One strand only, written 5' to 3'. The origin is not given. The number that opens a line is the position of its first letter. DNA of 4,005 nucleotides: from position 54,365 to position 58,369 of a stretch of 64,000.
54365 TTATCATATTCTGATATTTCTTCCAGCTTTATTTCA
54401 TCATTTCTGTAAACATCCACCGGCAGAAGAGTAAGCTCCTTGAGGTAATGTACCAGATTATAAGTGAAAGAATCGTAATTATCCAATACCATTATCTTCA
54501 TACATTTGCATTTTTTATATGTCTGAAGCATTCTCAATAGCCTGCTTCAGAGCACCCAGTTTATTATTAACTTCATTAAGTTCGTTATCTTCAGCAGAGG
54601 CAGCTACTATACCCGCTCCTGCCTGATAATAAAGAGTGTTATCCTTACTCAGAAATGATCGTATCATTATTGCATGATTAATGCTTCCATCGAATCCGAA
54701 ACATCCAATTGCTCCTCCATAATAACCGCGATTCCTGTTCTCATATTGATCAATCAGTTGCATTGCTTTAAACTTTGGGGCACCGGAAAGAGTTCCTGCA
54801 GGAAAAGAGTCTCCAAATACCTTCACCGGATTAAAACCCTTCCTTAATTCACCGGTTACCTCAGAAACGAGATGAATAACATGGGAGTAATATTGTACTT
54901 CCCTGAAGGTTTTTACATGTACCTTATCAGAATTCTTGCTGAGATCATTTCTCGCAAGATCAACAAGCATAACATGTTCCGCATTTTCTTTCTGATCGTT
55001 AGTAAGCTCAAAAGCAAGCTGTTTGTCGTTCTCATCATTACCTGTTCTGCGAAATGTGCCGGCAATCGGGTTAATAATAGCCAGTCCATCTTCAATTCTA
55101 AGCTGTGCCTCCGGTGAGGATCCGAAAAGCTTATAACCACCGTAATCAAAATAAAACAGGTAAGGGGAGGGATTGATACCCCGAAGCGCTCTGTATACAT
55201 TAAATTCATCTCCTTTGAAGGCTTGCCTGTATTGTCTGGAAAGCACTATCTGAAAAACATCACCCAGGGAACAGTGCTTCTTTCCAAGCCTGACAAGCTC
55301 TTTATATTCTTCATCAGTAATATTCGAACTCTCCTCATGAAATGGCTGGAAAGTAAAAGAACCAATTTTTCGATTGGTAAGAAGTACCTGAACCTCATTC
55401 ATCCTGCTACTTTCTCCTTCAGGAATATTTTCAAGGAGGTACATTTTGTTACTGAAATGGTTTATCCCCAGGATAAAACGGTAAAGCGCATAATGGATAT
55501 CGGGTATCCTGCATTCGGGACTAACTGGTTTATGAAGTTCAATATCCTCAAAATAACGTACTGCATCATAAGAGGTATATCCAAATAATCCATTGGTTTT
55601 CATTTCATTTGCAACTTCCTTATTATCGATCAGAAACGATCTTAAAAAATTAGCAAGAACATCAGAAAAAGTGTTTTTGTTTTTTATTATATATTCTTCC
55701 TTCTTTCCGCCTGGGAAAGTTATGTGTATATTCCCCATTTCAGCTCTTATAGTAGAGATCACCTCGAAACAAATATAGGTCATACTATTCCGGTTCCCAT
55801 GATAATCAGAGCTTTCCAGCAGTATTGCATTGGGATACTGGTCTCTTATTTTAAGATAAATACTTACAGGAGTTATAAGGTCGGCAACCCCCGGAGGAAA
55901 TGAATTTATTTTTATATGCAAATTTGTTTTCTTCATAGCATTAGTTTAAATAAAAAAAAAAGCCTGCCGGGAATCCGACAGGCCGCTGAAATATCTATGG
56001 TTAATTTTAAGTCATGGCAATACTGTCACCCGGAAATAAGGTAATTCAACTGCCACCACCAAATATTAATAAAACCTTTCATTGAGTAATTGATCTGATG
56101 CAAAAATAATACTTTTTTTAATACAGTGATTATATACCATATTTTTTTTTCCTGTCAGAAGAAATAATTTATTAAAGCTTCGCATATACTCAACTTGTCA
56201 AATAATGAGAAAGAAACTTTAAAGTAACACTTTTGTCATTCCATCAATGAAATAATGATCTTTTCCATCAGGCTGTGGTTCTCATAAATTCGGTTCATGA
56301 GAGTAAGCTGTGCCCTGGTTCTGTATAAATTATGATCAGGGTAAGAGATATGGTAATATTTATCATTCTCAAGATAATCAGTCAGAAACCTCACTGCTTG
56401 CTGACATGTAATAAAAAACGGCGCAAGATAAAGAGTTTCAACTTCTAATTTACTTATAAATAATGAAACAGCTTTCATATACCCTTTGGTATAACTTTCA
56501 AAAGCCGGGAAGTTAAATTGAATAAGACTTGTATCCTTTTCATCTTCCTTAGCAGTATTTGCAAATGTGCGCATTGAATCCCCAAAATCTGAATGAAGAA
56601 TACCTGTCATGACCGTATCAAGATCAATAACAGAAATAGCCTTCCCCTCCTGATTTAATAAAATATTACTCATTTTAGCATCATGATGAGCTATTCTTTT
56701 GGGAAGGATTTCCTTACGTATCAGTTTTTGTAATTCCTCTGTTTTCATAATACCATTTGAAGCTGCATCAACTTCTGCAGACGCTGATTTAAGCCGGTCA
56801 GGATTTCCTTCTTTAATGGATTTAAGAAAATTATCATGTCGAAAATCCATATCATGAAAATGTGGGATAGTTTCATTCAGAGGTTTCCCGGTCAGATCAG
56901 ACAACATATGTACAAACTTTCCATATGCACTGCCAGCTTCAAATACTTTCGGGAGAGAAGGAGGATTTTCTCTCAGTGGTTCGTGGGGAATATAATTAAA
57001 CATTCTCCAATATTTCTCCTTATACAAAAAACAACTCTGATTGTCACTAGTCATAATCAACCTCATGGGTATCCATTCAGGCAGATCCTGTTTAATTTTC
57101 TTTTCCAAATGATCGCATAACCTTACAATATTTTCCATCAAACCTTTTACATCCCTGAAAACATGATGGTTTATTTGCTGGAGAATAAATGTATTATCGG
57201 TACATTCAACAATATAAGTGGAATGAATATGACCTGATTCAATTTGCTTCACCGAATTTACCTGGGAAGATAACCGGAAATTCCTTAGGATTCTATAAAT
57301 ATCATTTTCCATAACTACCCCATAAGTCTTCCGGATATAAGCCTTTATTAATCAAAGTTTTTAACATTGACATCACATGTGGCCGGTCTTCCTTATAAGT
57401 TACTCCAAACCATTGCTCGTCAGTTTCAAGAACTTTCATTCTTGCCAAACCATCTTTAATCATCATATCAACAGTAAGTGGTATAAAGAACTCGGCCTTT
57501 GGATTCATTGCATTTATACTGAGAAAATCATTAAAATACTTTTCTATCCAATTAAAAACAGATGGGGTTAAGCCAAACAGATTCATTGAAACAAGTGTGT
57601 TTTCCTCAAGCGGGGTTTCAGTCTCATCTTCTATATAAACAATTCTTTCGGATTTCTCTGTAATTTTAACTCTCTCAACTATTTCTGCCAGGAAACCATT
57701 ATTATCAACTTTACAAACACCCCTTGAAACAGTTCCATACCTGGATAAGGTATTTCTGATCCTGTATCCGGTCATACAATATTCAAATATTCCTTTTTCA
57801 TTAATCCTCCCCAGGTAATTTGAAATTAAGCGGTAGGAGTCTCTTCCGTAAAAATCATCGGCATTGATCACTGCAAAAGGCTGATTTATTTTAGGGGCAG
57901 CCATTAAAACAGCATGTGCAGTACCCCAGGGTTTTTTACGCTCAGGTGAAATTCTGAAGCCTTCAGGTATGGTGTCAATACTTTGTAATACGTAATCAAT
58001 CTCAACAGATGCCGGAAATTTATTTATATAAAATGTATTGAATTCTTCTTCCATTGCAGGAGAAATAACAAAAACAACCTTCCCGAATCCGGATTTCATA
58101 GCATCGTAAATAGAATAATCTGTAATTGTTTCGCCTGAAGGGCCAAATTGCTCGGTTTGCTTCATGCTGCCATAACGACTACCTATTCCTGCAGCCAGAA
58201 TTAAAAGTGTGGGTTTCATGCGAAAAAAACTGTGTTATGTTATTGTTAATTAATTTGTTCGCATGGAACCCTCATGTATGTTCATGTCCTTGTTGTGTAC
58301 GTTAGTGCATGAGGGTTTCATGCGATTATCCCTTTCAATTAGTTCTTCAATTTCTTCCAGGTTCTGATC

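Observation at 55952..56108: Leader-peptide (WWW) transcription attenuator in front of trpEGDCFBA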

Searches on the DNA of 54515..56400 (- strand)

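Call 3: search_rna_families(source=window, start=55700, end=56400, threshold=evalue, max_evalue=10, show_alignments=3)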
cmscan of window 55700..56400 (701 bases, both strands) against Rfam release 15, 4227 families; matches with E-value up to 10: 17.
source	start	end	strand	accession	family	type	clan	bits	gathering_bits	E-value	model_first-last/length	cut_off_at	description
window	55977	56106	-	RF01692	Bacteroid-trp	Cis-reg; leader;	-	30.5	49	0.23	1-131/131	no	Bacteroidete tryptophan peptide leader RNA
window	55947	56053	-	RF00121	MicC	Gene; sRNA;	-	18.7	90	4.3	1-123/123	no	MicC RNA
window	55947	56050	-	RF00557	L10_leader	Cis-reg; leader;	-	18.3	44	1.5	1-138/138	no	Ribosomal protein L10 leader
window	55952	56110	-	RF00515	PyrR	Cis-reg;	-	18.1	54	7.5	1-115/115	no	PyrR binding site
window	55957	56072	-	RF02552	RcsR1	Gene; sRNA;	-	17.9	60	0.51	1-96/96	no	RcsR1 sRNA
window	55892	55997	+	RF00121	MicC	Gene; sRNA;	-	17.8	90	6.5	1-123/123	no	MicC RNA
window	56215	56273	-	RF01158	SNORD108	Gene; snRNA; snoRNA; CD-box;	-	17.7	46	1.7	1-71/71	no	Small nucleolar RNA SNORD108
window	55926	56008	+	RF04182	GibS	Gene; sRNA;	-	17.7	115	7.6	1-142/142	no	GibS sRNA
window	55954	56016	-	RF02871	ncS54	Gene; sRNA;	-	17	43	0.43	1-79/79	no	Burkholderia sRNA 54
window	55926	55995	+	RF04319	BTncRNA_FopS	Gene; sRNA;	-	16.4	56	8.3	1-71/71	no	Bacteroidetes FopS (family of paralogous sRNAs)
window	55916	55941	-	RF01170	snoU61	Gene; snRNA; snoRNA; CD-box;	CL00067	15.1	55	3.7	1-84/84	no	Small nucleolar RNA U61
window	55946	56049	-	RF00519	suhB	Gene; sRNA;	CL00108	15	41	2.4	1-77/77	no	Makes More Granules Regulator RNA (mmgR)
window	56072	56169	+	RF00443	SNORA27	Gene; snRNA; snoRNA; HACA-box;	CL00032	15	64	6.8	1-127/127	no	Small nucleolar RNA SNORA27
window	56131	56178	-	RF01402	STnc150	Gene; sRNA;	-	14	60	1.7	1-267/267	no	STnc150 Hfq binding RNA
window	55955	56001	-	RF00079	OmrA-B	Gene; sRNA;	-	13.9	40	9.8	1-87/87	no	OmrA-B family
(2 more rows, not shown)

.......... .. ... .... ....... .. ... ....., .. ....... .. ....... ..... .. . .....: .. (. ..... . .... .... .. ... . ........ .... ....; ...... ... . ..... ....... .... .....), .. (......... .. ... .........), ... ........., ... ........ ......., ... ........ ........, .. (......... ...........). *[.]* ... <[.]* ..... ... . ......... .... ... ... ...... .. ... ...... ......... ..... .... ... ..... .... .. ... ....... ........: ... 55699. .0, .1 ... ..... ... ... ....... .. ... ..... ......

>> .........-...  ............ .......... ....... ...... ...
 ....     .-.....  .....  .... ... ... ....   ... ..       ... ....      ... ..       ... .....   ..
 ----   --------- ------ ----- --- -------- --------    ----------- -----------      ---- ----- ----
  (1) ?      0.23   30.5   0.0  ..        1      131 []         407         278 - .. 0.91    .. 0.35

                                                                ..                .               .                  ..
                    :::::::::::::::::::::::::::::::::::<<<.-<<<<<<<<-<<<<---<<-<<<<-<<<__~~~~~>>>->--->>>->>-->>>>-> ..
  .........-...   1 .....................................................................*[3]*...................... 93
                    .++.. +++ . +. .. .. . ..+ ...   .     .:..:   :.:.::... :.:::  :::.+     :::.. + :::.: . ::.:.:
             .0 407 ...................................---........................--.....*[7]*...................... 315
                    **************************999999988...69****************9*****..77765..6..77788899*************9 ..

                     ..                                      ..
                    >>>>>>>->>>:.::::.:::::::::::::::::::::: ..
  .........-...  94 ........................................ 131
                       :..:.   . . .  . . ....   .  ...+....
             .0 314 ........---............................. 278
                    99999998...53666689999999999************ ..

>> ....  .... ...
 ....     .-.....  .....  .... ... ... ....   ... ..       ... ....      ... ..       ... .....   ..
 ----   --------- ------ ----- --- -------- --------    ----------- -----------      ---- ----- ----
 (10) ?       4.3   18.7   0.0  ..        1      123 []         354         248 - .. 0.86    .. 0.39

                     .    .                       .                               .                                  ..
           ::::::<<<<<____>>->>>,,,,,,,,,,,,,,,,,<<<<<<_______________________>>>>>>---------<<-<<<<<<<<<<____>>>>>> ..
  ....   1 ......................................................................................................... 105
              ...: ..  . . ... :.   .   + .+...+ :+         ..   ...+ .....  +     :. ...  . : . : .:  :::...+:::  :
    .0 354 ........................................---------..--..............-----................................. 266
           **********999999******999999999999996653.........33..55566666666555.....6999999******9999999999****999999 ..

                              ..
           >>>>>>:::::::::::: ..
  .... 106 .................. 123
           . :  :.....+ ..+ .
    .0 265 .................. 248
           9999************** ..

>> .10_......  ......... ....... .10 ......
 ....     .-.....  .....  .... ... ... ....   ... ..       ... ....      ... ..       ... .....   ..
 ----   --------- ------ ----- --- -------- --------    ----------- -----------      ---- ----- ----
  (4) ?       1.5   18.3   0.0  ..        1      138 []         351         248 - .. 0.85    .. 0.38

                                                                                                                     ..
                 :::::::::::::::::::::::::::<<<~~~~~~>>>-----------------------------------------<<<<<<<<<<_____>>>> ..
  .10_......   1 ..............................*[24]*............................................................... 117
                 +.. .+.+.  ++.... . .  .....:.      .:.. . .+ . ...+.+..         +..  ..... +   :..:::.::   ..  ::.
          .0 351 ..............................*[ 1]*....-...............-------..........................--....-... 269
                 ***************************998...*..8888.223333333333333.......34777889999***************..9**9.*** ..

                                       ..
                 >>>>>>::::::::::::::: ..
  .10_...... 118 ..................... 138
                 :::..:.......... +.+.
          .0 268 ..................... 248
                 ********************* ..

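Call 16: search_rna_families(sources=[L001, L002, L003, L004, L005, L006, L007, L008, L009, L010, L011, L012, L013, L014, L015, L017], threshold=evalue, max_evalue=0.5)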
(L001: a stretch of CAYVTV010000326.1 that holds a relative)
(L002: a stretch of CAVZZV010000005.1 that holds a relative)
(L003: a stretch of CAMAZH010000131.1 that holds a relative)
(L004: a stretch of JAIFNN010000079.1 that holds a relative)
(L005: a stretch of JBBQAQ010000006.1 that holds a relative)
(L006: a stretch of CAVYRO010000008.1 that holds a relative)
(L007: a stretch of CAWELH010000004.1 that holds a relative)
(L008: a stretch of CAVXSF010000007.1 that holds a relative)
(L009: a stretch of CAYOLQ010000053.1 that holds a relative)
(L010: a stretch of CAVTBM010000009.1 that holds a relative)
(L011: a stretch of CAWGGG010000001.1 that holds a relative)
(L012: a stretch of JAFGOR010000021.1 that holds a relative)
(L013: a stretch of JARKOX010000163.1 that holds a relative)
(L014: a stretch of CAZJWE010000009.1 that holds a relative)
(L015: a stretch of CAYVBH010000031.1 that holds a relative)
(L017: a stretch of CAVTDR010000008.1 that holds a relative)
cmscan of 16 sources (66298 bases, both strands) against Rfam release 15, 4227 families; matches with E-value up to 0.5: 6.
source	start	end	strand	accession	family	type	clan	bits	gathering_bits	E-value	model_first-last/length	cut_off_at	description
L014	1296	1427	+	RF01692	Bacteroid-trp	Cis-reg; leader;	-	43.4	49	0.094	1-131/131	no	Bacteroidete tryptophan peptide leader RNA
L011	1325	1451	+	RF01692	Bacteroid-trp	Cis-reg; leader;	-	40.8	49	0.28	1-131/131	no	Bacteroidete tryptophan peptide leader RNA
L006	1330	1449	+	RF01692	Bacteroid-trp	Cis-reg; leader;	-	40.5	49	0.32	1-131/131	no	Bacteroidete tryptophan peptide leader RNA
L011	1431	1500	-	RF02371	PyrG_leader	Cis-reg; leader;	-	37.4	65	0.22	1-78/78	no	PyrG leader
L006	1068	1151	+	RF03266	mir-2943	Gene; miRNA;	-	28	76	0.3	1-71/71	no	mir-2943 microRNA precursor family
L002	2861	2903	-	RF00032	Histone3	Cis-reg;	-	21.1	34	0.34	1-46/46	no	Histone 3' UTR stem-loop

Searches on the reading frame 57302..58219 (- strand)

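Call 6: search_protein_families(library=pfam, proteins=[window:57302-58219:-])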
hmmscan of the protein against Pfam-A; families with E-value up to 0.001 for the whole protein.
window:57302-58219:- (305 aa): 2 families
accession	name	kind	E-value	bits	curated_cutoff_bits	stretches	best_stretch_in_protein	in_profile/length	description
PF00483.29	NTP_transferase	-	4.7e-08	33.4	21.2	1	6-229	3-192/245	Nucleotidyl transferase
PF12804.13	NTP_transf_3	-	0.00021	22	27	1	6-58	2-52/160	MobA-like NTP transferase domain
